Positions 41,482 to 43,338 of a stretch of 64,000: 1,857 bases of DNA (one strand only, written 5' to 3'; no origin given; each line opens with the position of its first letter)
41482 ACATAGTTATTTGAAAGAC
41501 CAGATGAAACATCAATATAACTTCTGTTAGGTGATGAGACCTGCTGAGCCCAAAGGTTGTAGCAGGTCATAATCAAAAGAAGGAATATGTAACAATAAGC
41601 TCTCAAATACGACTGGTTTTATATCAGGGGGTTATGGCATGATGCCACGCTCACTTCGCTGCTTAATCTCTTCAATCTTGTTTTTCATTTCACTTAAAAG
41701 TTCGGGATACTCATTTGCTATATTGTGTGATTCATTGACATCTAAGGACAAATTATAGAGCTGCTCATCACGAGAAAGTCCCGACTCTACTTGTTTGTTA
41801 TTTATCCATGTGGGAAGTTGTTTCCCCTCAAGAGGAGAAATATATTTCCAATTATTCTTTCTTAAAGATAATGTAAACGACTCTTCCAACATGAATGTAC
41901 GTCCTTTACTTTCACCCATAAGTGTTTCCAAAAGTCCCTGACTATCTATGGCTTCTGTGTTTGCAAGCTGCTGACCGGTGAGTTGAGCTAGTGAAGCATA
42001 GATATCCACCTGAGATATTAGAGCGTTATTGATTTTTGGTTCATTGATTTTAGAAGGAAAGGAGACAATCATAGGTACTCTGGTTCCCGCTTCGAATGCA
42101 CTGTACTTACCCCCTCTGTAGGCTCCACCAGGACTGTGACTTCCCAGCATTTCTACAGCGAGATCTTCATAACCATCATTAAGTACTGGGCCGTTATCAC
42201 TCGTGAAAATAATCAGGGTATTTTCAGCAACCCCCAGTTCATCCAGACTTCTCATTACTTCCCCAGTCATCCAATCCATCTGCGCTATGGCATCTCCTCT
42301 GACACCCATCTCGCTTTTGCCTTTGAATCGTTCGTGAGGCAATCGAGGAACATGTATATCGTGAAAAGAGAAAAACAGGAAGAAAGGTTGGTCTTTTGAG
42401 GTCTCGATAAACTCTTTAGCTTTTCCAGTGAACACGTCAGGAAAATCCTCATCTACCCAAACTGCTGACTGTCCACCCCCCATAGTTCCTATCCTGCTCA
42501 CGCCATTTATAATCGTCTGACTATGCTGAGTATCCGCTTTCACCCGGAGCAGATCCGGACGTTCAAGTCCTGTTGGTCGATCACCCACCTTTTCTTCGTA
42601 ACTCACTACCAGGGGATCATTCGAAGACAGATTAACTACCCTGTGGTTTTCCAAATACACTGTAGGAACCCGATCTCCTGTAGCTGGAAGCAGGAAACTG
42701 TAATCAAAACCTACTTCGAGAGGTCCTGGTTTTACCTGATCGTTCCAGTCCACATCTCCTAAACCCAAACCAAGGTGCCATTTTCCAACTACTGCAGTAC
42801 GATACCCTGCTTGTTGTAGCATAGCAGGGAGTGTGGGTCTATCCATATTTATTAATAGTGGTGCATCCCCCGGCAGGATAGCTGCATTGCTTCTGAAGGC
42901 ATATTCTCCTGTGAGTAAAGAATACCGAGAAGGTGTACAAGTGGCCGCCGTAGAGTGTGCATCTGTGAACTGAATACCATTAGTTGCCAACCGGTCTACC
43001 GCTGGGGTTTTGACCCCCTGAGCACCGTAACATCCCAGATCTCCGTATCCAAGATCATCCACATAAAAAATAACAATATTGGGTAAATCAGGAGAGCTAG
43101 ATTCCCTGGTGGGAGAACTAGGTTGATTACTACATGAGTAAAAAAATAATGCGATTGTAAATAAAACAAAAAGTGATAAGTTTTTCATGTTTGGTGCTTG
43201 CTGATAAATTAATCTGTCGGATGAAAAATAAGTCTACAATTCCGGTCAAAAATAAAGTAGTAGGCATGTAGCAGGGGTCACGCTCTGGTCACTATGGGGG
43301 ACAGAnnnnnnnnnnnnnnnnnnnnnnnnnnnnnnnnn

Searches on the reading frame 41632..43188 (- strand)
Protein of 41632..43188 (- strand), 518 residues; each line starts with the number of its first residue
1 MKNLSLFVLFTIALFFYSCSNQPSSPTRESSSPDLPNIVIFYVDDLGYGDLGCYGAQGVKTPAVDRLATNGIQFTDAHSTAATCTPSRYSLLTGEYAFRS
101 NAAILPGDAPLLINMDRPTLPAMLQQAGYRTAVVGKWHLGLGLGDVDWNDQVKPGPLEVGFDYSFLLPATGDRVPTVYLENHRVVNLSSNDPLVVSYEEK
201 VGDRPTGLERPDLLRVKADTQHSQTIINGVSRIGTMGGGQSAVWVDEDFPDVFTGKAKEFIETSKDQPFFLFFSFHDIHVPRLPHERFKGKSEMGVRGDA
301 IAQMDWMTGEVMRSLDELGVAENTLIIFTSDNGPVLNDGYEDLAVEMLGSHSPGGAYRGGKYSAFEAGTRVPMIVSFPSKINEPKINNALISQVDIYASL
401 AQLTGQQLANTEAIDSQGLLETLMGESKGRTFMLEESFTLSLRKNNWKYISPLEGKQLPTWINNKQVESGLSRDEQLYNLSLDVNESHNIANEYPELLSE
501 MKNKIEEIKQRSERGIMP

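Call 10: search_protein_families(library=pfam, proteins=[window:41632-43188:-], max_evalue=0.001)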
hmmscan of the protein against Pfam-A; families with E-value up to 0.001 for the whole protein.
window:41632-43188:- (518 aa): 3 families
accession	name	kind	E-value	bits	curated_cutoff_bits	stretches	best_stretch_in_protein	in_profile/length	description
PF00884.28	Sulfatase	-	2.9e-54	184.9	25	1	36-405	1-300/301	Sulfatase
PF16347.10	SGSH_C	-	1.7e-05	25.5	29.3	0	364-424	11-69/154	N-sulphoglucosamine sulphohydrolase, C-terminal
PF01663.27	Phosphodiest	-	3.2e-05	24.1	23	0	247-333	134-220/342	Type I phosphodiesterase / nucleotide pyrophosphatase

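Call 35: search_solved_structures(query=window:41632-43188:-, max_evalue=1e-20)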
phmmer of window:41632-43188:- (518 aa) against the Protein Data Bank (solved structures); distinct sequences matched with E-value up to 1e-20: 45.
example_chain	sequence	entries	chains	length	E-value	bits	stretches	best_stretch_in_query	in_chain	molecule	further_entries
9bas_B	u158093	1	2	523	5.4e-206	688.6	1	33-511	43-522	S1_15A sulfatase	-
9bau_A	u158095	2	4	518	4.1e-189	632.9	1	30-513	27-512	S1_15B sulfatase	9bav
6s20_C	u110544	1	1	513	2.7e-162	544.4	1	32-511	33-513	N-acetylgalactosamine-6-O-sulfatase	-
7p26_AAA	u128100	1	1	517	1.7e-156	525.3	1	27-507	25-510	Putative arylsulfatase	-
7oze_AAA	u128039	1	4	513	4.5e-153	514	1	28-508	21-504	Putative secreted sulfatase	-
9s7x_A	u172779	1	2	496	5.2e-144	484.1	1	38-514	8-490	Sulfatase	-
9s85_A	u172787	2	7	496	1.3e-142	479.5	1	38-514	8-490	Sulfatase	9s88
7ozc_AAA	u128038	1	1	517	1.8e-140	472.5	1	31-504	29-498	Arylsulfatase A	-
8eg3_A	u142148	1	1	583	3.8e-52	181.1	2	253-428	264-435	Steryl-sulfatase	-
1p49_A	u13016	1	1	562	1.6e-51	178.9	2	253-428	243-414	STERYL-SULFATASE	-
1e2s_P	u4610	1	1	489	1.9e-44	155.6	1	36-142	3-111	Arylsulfatase A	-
1e33_P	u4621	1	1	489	1.9e-44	155.6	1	36-142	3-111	Arylsulfatase A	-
1e1z_P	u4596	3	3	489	2.4e-44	155.3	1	36-142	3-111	Arylsulfatase A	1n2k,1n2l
1e3c_P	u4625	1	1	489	2.6e-44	155.2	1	36-142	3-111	Arylsulfatase A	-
1auk_A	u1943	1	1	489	5.4e-44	154.1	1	36-142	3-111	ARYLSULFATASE A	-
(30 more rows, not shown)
